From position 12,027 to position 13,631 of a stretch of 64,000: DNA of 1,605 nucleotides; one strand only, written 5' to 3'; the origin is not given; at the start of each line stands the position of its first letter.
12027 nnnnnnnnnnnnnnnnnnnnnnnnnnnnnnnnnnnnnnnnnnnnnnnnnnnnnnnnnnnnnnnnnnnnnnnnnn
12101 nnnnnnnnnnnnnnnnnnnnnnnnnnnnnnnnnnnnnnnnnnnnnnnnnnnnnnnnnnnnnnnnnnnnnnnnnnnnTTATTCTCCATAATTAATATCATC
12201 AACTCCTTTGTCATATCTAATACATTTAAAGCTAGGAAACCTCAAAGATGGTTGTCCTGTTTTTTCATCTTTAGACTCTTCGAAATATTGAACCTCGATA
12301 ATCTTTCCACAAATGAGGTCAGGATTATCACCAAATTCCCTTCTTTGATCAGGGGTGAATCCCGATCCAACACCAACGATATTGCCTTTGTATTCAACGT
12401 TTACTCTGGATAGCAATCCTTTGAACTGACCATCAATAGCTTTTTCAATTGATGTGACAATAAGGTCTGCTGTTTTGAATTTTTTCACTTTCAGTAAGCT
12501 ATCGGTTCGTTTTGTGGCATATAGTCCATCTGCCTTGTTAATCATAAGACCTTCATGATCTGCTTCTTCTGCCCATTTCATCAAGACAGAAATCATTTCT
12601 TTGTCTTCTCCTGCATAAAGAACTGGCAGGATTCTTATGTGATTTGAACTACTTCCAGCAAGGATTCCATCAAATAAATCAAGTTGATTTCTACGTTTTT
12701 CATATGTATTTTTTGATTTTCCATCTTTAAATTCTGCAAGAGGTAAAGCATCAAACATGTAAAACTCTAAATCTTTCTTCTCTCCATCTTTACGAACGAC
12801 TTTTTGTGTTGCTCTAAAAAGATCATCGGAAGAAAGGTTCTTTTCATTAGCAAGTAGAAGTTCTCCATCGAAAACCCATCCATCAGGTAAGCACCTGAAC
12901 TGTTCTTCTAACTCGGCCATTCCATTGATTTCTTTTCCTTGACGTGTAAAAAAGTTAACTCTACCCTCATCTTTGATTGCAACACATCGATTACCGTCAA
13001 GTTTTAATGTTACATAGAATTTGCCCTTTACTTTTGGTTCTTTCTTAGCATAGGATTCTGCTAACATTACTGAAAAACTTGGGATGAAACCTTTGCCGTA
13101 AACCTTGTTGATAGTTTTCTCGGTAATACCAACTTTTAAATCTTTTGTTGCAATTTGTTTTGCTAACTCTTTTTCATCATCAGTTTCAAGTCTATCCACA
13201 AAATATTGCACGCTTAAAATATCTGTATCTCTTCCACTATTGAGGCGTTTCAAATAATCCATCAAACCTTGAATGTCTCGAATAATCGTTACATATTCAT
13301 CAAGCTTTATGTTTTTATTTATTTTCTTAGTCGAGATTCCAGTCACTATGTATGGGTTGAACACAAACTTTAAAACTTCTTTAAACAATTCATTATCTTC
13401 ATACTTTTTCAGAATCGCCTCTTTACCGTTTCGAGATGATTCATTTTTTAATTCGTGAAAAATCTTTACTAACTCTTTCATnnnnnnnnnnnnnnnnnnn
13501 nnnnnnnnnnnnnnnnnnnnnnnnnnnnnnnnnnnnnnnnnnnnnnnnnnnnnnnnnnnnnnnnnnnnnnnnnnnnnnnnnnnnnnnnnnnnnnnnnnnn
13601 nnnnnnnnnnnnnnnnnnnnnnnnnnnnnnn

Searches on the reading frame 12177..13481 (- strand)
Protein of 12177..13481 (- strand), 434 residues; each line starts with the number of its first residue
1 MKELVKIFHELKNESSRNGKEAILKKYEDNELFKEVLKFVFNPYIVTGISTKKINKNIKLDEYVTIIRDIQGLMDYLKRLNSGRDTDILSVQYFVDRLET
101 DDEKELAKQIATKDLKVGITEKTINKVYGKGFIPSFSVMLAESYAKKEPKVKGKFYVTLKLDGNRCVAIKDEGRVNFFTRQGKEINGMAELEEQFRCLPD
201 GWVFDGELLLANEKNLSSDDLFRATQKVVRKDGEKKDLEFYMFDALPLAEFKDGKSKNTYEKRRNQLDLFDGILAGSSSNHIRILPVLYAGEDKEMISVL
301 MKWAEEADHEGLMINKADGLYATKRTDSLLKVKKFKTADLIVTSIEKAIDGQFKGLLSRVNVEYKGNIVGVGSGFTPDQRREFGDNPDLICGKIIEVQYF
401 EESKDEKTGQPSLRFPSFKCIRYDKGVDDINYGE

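Call 3: search_protein_families(library=pfam, proteins=[window:12177-13481:-], max_evalue=0.01)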
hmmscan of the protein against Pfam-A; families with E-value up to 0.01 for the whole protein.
window:12177-13481:- (434 aa): 4 families
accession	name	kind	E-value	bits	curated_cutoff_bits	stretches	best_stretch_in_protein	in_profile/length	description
PF01068.26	DNA_ligase_A_M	-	9e-18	65.1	26.2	1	139-333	2-204/204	ATP dependent DNA ligase domain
PF14743.12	DNA_ligase_OB_2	-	7.2e-11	42.4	28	1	351-422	4-66/66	DNA ligase OB-like domain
PF09414.15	RNA_ligase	-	2.1e-05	25.2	27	1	154-333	2-171/171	RNA ligase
PF04679.21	DNA_ligase_A_C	-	0.003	18.4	27.5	0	387-425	65-94/94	ATP dependent DNA ligase C terminal region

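Call 9: search_protein_families(library=ncbifam, proteins=[window:12177-13481:-], max_evalue=0.01)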
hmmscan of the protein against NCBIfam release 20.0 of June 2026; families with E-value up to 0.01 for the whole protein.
window:12177-13481:- (434 aa): 13 families
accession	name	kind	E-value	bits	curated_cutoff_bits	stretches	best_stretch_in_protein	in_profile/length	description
NF006592.0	PRK09125.1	equivalog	1.8e-22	79.7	200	1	137-423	30-281/283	DNA ligase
TIGR02779.1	NHEJ_ligase_lig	equivalog_domain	1.1e-19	70.8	227.75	1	148-383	9-237/302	non-homologous end-joining DNA ligase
TIGR02776.1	NHEJ_ligase_prk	equivalog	3.5e-19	69.1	373.2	1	158-382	10-227/587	DNA ligase D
NF006078.0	PRK08224.1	equivalog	1e-18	67.4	296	1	134-386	7-253/350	ATP-dependent DNA ligase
NF004628.0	PRK05972.1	subfamily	5.1e-18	64.6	895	1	126-379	239-476/870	ATP-dependent DNA ligase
NF006701.0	PRK09247.1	equivalog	3.8e-17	62.4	543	1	135-327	205-399/540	ATP-dependent DNA ligase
NF007210.0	PRK09632.1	equivalog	4.4e-17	61.6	989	1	110-382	452-711/781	ATP-dependent DNA ligase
TIGR00574.1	dnl1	superfamily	1.9e-16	59.9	217.8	1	140-343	174-391/527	ATP-dependent DNA ligase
TIGR04120.1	DNA_lig_bact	equivalog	1.1e-14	54.4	400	1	136-328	202-391/526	cisplatin damage response ATP-dependent DNA ligase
NF005796.0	PRK07636.1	subfamily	4.1e-14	52.4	337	1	146-384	11-229/275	ATP-dependent DNA ligase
NF002868.0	PRK03180.1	equivalog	1.3e-13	50.5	641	1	141-362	189-408/509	ATP-dependent DNA ligase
NF007211.0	PRK09633.1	equivalog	2e-09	36.4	774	1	153-355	16-228/610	DNA ligase D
NF041331.1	LigA_Halo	equivalog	4.7e-07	28.7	830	1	153-348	247-442/552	ATP-dependent DNA ligase LigA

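Call 10: search_protein_families(library=phrogs, proteins=[window:12177-13481:-], max_evalue=0.001)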
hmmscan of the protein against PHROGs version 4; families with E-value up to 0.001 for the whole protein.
window:12177-13481:- (434 aa): 2 families
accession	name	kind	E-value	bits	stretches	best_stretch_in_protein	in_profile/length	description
phrog_114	-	DNA, RNA and nucleotide metabolism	9.4e-102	342.6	1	1-429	88-505/634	ATP-dependent DNA ligase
phrog_12420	-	DNA, RNA and nucleotide metabolism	7.3e-22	78.9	1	3-128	6-128/133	ATP-dependent DNA ligase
